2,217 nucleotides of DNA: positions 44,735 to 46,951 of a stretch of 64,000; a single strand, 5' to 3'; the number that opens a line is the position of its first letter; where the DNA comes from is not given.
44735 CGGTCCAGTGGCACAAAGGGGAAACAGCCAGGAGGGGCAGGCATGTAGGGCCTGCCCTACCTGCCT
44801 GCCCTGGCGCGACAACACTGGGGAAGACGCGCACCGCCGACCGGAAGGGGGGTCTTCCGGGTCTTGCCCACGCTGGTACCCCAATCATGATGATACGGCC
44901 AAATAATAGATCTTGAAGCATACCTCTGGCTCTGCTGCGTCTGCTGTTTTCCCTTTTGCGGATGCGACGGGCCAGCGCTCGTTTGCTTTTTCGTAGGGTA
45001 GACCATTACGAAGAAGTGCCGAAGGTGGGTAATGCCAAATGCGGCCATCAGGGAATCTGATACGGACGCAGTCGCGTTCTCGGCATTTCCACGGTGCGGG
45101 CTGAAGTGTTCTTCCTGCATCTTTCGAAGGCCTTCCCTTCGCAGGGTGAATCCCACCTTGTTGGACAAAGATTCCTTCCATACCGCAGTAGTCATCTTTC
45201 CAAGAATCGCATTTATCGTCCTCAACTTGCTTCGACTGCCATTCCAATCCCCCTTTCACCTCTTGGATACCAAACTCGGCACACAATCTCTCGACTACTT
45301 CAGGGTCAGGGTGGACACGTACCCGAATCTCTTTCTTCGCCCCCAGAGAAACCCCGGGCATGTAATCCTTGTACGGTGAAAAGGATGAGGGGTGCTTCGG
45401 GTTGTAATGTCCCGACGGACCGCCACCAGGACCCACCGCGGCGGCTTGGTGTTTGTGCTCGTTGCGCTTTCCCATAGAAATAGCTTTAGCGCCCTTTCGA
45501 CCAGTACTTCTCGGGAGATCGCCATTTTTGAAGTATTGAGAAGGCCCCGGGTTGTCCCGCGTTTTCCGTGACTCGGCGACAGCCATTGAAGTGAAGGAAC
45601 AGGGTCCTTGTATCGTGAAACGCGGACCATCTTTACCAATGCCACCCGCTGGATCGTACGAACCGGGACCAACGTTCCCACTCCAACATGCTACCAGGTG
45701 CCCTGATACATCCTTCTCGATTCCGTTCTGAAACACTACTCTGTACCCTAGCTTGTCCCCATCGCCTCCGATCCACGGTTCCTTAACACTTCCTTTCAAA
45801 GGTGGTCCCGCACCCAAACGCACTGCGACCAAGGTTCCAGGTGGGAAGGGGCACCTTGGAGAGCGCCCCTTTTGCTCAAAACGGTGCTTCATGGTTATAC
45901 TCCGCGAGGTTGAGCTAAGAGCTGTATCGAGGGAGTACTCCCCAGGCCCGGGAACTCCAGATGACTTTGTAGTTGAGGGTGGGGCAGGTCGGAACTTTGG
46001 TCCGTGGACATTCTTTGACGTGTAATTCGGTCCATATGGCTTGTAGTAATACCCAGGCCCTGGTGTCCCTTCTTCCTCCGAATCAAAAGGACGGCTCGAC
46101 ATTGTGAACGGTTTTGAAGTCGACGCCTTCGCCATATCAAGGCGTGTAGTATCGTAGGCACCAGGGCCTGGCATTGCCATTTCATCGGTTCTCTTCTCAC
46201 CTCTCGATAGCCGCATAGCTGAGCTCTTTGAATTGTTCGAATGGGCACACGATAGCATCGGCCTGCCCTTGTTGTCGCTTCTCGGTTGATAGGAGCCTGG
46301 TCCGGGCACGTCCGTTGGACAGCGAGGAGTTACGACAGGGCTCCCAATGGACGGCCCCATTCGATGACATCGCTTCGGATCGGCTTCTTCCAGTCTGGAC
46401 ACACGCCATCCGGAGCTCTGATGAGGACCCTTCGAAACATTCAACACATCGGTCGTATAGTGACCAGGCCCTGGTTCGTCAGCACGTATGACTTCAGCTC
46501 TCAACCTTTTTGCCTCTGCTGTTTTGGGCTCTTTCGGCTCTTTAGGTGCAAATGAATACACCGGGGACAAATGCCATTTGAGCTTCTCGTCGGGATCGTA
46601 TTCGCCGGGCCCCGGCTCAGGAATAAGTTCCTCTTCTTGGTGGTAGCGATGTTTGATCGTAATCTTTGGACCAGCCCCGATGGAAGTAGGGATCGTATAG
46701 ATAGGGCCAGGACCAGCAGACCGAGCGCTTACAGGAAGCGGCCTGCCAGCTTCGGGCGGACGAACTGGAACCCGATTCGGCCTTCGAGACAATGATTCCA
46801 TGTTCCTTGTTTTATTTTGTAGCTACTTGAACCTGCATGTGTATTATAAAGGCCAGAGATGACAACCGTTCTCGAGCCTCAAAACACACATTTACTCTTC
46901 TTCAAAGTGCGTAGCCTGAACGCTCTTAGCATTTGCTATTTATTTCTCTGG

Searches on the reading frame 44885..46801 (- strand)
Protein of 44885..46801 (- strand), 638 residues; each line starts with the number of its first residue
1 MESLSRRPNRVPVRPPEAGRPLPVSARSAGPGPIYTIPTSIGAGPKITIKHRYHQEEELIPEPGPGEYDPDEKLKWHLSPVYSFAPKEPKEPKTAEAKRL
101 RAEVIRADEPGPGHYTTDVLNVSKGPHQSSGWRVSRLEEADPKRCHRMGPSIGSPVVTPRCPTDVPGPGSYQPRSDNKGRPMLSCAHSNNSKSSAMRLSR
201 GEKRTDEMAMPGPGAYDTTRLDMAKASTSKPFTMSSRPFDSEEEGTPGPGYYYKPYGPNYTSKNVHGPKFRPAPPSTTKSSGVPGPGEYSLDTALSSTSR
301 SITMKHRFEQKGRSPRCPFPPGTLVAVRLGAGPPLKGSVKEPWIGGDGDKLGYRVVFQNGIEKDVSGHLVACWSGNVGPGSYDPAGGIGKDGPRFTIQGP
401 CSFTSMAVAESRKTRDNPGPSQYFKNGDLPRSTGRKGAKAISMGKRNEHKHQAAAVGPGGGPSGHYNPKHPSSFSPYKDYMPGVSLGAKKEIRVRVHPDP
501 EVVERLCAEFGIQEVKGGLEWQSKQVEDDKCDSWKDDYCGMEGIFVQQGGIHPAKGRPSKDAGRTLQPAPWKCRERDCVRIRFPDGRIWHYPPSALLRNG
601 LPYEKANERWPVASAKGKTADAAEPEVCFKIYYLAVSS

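Call 36: search_protein_families(library=pfam, proteins=[window:44885-46801:-], max_evalue=0.001)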
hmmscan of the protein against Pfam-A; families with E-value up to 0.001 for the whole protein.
window:44885-46801:- (638 aa): 1 family
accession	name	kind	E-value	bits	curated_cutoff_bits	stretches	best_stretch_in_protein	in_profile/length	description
PF07004.17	SHIPPO-rpt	-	2.5e-16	60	20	0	211-238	2-30/33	Sperm-tail PG-rich repeat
